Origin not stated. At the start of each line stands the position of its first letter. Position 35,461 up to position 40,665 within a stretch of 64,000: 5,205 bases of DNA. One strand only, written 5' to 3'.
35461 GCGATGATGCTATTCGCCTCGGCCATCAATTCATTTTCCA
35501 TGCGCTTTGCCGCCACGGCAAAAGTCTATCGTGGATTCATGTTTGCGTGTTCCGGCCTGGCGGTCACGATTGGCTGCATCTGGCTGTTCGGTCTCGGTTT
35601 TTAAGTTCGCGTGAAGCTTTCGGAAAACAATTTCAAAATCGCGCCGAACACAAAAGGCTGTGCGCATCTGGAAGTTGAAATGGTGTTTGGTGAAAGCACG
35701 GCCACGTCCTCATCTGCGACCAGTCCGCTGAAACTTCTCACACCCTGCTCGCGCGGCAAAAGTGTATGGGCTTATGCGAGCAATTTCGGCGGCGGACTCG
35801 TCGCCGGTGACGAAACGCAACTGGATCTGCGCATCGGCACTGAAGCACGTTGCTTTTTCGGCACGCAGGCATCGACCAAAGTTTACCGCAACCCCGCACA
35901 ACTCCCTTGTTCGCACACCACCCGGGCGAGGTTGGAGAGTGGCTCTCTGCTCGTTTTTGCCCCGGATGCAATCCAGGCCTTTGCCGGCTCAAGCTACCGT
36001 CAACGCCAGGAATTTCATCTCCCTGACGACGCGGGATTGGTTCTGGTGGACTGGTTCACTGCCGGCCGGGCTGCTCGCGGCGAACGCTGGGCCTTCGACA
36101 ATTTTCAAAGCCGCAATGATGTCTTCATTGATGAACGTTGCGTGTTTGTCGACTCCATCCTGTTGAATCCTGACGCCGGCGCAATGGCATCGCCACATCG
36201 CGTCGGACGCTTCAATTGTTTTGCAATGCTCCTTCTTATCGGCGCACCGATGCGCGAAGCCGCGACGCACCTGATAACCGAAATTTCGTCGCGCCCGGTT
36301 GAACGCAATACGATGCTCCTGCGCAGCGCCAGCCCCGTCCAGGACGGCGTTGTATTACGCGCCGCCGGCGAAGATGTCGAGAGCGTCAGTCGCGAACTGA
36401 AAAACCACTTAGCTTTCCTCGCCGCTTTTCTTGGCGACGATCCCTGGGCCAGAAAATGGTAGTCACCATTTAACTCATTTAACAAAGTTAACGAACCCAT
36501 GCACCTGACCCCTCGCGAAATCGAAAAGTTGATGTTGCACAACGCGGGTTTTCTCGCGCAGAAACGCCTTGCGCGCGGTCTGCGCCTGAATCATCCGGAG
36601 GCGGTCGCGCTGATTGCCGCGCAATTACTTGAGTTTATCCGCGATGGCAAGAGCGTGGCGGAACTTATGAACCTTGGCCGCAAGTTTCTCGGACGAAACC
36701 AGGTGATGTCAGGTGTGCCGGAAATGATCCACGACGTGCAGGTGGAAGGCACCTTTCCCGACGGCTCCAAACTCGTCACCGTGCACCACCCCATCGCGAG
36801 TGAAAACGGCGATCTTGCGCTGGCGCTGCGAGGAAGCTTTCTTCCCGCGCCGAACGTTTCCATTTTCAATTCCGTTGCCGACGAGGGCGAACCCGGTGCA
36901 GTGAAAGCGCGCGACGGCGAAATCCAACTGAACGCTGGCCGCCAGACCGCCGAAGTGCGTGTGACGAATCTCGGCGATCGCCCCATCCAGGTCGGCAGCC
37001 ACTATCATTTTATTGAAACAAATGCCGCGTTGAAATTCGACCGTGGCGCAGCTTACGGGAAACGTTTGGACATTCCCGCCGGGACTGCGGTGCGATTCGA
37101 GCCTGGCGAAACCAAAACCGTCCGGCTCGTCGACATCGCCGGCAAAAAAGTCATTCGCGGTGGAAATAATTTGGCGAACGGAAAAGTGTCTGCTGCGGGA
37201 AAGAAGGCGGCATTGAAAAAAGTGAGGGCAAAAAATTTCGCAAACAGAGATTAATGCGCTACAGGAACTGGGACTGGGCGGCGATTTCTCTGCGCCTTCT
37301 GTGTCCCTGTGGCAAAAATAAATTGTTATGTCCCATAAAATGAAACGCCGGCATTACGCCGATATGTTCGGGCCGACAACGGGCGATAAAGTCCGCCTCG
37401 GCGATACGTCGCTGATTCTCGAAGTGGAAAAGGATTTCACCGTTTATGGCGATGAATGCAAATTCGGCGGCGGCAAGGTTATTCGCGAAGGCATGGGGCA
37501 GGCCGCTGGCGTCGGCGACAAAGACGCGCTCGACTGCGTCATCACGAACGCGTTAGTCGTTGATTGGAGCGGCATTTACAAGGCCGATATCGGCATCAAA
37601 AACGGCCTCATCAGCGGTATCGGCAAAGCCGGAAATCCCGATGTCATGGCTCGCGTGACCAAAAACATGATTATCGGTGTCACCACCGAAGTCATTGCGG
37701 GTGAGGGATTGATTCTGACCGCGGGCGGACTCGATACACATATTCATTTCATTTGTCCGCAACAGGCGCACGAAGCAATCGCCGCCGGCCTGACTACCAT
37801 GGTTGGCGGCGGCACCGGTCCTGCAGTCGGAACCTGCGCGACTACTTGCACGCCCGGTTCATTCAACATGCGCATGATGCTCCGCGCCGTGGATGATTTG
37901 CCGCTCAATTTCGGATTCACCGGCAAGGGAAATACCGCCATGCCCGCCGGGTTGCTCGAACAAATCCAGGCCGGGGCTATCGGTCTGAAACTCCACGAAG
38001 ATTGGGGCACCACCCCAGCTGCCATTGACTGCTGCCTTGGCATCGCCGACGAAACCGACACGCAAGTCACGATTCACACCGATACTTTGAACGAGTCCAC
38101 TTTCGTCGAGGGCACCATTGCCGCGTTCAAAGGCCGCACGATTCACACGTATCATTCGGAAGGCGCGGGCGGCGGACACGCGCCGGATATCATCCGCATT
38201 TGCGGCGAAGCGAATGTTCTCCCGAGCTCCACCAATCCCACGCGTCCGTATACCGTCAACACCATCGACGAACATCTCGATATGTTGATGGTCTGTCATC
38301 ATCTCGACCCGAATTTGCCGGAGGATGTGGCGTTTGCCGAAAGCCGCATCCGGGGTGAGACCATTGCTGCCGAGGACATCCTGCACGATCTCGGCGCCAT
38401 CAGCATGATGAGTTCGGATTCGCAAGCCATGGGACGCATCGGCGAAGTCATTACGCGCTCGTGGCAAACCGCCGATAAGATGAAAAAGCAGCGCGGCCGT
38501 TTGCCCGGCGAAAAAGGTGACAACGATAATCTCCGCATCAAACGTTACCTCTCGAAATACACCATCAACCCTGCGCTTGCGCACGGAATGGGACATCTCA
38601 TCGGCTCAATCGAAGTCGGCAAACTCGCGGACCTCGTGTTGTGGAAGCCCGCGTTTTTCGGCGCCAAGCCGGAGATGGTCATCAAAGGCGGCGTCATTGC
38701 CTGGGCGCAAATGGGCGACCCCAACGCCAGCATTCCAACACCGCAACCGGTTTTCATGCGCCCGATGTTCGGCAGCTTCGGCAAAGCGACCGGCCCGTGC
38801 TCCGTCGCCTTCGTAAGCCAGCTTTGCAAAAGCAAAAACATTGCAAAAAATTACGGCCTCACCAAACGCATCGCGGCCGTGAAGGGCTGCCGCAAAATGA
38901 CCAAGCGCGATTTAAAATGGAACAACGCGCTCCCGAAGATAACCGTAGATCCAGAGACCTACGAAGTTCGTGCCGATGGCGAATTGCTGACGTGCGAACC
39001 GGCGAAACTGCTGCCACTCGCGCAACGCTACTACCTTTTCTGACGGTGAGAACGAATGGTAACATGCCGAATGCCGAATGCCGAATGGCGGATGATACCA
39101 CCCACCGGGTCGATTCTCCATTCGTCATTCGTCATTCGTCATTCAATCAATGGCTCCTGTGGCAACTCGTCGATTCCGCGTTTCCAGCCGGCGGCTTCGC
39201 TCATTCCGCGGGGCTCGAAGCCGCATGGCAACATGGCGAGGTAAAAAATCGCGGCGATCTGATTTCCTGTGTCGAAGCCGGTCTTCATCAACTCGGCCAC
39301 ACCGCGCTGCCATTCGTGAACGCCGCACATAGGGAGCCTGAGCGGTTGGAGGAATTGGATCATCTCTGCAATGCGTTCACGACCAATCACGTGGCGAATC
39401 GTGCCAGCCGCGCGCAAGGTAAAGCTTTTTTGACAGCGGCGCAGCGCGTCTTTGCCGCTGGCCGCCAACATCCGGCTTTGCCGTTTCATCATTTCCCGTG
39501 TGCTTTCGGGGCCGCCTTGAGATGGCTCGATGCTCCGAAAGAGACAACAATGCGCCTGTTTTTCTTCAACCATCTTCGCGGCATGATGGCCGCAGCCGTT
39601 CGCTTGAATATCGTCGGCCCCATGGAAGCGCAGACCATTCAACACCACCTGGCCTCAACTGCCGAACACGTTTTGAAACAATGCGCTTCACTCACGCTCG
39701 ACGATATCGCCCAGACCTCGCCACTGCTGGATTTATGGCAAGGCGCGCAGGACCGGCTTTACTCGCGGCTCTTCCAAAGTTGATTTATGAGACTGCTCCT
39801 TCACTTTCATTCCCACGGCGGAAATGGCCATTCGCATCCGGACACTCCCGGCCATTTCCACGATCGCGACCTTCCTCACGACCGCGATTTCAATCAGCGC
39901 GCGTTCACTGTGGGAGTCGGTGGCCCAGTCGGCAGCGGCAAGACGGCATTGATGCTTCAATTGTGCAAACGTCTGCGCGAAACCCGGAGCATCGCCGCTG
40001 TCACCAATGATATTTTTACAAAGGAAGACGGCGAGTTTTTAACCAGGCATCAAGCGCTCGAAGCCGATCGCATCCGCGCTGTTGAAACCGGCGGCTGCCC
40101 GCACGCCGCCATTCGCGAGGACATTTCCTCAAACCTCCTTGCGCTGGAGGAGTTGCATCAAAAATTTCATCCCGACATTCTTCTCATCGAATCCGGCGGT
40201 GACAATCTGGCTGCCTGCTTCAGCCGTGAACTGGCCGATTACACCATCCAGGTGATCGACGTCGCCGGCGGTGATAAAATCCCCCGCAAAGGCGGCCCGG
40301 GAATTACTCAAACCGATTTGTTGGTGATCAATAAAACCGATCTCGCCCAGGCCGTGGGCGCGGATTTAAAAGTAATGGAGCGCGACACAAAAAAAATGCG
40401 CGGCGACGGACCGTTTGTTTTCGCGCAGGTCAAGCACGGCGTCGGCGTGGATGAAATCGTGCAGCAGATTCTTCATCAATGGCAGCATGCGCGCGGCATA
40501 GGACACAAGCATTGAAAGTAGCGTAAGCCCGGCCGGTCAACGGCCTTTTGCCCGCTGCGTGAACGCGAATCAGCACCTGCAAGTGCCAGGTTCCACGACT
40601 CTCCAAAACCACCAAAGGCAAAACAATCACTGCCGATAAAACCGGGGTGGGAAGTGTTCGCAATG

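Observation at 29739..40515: Ureohydrolase + NitT/TauT ABC importer + Ni permease joined to a UreE-less urease operon: candidate Ni-dependent guanidine (amidino-compound) -> urea -> ammonia module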

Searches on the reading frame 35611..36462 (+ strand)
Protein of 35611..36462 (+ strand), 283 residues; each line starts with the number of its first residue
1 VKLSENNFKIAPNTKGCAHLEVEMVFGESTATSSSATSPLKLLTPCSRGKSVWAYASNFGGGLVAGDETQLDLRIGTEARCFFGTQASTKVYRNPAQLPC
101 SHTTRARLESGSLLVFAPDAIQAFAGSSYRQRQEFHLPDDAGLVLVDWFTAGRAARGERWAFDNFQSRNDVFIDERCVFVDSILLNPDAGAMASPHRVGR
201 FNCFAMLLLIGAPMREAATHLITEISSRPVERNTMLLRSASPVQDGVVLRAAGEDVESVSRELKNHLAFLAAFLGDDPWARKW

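Call 3: search_protein_families(library=pfam, proteins=[window:35611-36462:+])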
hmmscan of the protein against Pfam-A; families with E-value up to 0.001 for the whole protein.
window:35611-36462:+ (283 aa): 1 family
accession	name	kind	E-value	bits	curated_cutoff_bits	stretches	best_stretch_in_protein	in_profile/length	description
PF01774.22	UreD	-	4.7e-51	174.2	27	1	56-257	2-200/201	UreD urease accessory protein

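Call 7: search_protein_families(library=ncbifam, proteins=[window:35611-36462:+])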
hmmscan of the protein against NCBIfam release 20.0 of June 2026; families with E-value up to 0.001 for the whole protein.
window:35611-36462:+ (283 aa): 0 families

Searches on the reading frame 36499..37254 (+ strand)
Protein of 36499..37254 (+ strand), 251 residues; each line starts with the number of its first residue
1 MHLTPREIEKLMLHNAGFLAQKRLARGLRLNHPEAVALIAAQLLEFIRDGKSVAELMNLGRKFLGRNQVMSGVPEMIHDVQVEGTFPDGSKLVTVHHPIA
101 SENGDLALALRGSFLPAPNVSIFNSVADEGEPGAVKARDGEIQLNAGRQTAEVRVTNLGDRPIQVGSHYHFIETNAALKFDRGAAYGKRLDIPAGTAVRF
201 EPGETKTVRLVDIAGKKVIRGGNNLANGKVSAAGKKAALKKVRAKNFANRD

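Call 3: search_protein_families(library=pfam, proteins=[window:36499-37254:+])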
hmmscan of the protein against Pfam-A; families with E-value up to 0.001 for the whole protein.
window:36499-37254:+ (251 aa): 2 families
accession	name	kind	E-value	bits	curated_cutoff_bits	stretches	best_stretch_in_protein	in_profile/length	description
PF00547.23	Urease_gamma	-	1.9e-46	156.9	23.9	1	1-99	1-99/99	Urease, gamma subunit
PF00699.25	Urease_beta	-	2.9e-45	152.7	25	1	132-229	1-98/98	Urease beta subunit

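Call 7: search_protein_families(library=ncbifam, proteins=[window:36499-37254:+])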
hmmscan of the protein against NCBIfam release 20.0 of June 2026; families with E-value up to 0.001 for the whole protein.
window:36499-37254:+ (251 aa): 7 families
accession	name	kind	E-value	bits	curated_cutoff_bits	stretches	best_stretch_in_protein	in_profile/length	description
NF009671.0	PRK13192.1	subfamily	7.5e-102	339.6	243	1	1-248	1-229/231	bifunctional urease subunit gamma/beta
NF010592.0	PRK13986.1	equivalog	2.4e-81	272.8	353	2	130-249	106-225/238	urease subunit alpha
NF009712.0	PRK13241.1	equivalog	4.5e-44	148.5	123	1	1-99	1-99/100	urease subunit gamma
TIGR00192.1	urease_beta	equivalog_domain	1.1e-43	147.6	90.3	1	132-230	3-101/103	urease subunit beta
TIGR00193.1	urease_gam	equivalog_domain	1.2e-43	147.4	82.3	1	1-101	1-101/102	urease subunit gamma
NF009682.0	PRK13203.1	equivalog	3.9e-43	145.7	129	1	132-231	3-102/104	urease subunit beta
NF009681.0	PRK13202.1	equivalog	9.8e-24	83.6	204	1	132-221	3-93/104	urease subunit beta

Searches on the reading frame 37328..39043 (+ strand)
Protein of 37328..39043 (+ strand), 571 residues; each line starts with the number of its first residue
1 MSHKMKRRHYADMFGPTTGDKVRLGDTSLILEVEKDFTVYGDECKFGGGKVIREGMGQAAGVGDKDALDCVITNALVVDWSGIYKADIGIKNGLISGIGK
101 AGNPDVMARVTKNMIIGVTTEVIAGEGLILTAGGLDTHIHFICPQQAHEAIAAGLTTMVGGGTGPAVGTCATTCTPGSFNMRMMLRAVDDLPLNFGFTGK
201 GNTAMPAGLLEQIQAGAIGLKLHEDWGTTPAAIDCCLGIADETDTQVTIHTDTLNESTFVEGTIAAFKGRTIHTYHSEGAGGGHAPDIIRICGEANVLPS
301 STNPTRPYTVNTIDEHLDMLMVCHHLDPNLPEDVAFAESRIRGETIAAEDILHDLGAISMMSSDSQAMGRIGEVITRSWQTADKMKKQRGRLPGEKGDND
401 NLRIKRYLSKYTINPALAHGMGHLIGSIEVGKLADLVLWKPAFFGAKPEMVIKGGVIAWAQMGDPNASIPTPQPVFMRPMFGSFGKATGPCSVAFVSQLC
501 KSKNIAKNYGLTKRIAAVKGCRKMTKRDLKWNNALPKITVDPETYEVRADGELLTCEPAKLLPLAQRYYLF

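Call 3: search_protein_families(library=pfam, proteins=[window:37328-39043:+])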
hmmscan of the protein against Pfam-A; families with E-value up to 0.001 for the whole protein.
window:37328-39043:+ (571 aa): 3 families
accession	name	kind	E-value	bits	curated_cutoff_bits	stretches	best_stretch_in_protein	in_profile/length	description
PF01979.26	Amidohydro_1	-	3.3e-79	267.1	25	1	129-457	1-340/345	Amidohydrolase family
PF00449.26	Urease_alpha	-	1.2e-56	190.7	23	1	4-123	2-121/121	Urease alpha-subunit, N-terminal domain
PF07969.17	Amidohydro_3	-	2.7e-10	40.8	29.7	1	394-457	399-470/472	Amidohydrolase family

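Call 7: search_protein_families(library=ncbifam, proteins=[window:37328-39043:+])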
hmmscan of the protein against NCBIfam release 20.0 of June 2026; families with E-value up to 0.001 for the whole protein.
window:37328-39043:+ (571 aa): 17 families
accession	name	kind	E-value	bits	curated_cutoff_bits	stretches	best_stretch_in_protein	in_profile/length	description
NF009686.0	PRK13207.1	subfamily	0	1018.4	354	1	1-571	1-569/569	urease subunit alpha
TIGR01792.1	urease_alph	equivalog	1.4e-293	974.8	680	1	4-571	1-568/568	urease subunit alpha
NF010591.0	PRK13985.1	equivalog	2.2e-276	918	1083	1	3-571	2-569/569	urease subunit beta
NF009685.0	PRK13206.1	equivalog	6.2e-272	903.3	907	1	4-571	3-573/573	urease subunit alpha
NF009834.0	PRK13309.1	equivalog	5.1e-255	847.1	1001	1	4-570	3-571/572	urease subunit alpha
NF004839.0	PRK06189.1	equivalog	1.2e-08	34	631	1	67-163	2-86/451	allantoinase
NF009941.0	PRK13404.1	subfamily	1.3e-06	27.4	647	1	67-170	3-89/478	dihydropyrimidinase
NF006689.0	PRK09237.1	equivalog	4.5e-05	22.2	371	0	68-163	3-94/383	amidohydrolase/deacetylase family metallohydrolase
NF006056.0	PRK08204.1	subfamily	6e-05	22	391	1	364-440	310-380/449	hypothetical protein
NF006549.0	PRK09045.1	equivalog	0.00013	20.7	540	1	397-438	336-377/444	TRZ/ATZ family hydrolase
NF006839.0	PRK09357.1-4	equivalog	0.00014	20.6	576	0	109-167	31-89/422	dihydroorotase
NF006559.0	PRK09060.1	equivalog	0.00015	20.2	482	1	67-163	4-88/444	dihydroorotase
NF011990.0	PRK15446.2-6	subfamily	0.00018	20.4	233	1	399-443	323-367/390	alpha-D-ribose 1-methylphosphonate 5-triphosphate diphosphatase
NF002668.0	PRK02382.1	equivalog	0.00024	20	452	0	106-252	22-175/436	dihydroorotase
TIGR01178.1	ade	equivalog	0.00028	19.5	472.5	0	69-141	1-59/552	adenine deaminase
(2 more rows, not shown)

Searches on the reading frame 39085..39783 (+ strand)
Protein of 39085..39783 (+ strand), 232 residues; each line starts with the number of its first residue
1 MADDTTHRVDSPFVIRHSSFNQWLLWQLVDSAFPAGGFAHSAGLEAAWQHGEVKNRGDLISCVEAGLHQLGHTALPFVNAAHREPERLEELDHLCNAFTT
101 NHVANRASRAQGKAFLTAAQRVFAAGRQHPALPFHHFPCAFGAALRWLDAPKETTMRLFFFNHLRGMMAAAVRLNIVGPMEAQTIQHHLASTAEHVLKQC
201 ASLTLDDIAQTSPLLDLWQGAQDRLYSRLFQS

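Call 39: search_protein_families(library=pfam, max_evalue=1, proteins=[window:39085-39783:+])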
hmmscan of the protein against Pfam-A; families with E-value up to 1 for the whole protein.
window:39085-39783:+ (232 aa): 1 family
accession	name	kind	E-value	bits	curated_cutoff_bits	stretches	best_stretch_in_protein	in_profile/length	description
PF01730.21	UreF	-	5.4e-29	101.9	23.3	1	53-190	1-151/151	UreF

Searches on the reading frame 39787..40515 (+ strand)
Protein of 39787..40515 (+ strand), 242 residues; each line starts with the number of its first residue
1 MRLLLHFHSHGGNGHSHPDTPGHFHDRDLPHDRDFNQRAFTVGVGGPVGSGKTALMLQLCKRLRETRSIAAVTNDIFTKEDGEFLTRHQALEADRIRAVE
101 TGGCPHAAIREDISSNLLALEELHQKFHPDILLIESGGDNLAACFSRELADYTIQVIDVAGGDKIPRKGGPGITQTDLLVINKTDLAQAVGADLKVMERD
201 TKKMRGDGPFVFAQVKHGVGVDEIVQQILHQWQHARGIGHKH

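Call 3: search_protein_families(library=pfam, proteins=[window:39787-40515:+])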
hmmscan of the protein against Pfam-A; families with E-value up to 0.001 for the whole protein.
window:39787-40515:+ (242 aa): 2 families
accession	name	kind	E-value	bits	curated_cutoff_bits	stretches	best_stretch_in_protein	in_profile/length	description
PF02492.25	cobW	-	1.2e-38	133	20.7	1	41-211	2-179/180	CobW/HypB/UreG, nucleotide-binding domain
PF03308.22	MeaB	-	1.4e-06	27.9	23.1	1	38-240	32-243/273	Methylmalonyl Co-A mutase-associated GTPase MeaB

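Call 7: search_protein_families(library=ncbifam, proteins=[window:39787-40515:+])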
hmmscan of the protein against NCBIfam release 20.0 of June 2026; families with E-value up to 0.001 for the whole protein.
window:39787-40515:+ (242 aa): 8 families
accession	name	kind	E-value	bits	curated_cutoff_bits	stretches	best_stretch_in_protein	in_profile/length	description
TIGR00101.1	ureG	equivalog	2.9e-83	278.5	204.2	1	41-230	3-193/199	urease accessory protein UreG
TIGR00073.1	hypB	equivalog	1.3e-19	70.6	121.2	1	40-231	31-213/217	hydrogenase nickel incorporation protein HypB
NF007775.0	PRK10463.1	equivalog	7e-06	25.6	385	1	47-222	112-278/290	hydrogenase nickel incorporation protein HypB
NF041053.1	CobW_rel_Se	equivalog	9.5e-06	25.4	180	1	42-136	4-92/195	CobW-related selenoprotein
TIGR00231.1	small_GTP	domain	3e-05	23.9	42.5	0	40-161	4-62/164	GTP-binding protein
NF038288.1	chaper_GTP_ZigA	equivalog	6e-05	22.1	600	1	45-138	7-99/390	zinc metallochaperone GTPase ZigA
TIGR00750.1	lao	equivalog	8.9e-05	21.7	240.75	1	38-240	33-245/300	methylmalonyl Co-A mutase-associated GTPase MeaB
TIGR02475.1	CobW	equivalog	0.00021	20.3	332.1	0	44-141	9-105/342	cobalamin biosynthesis protein CobW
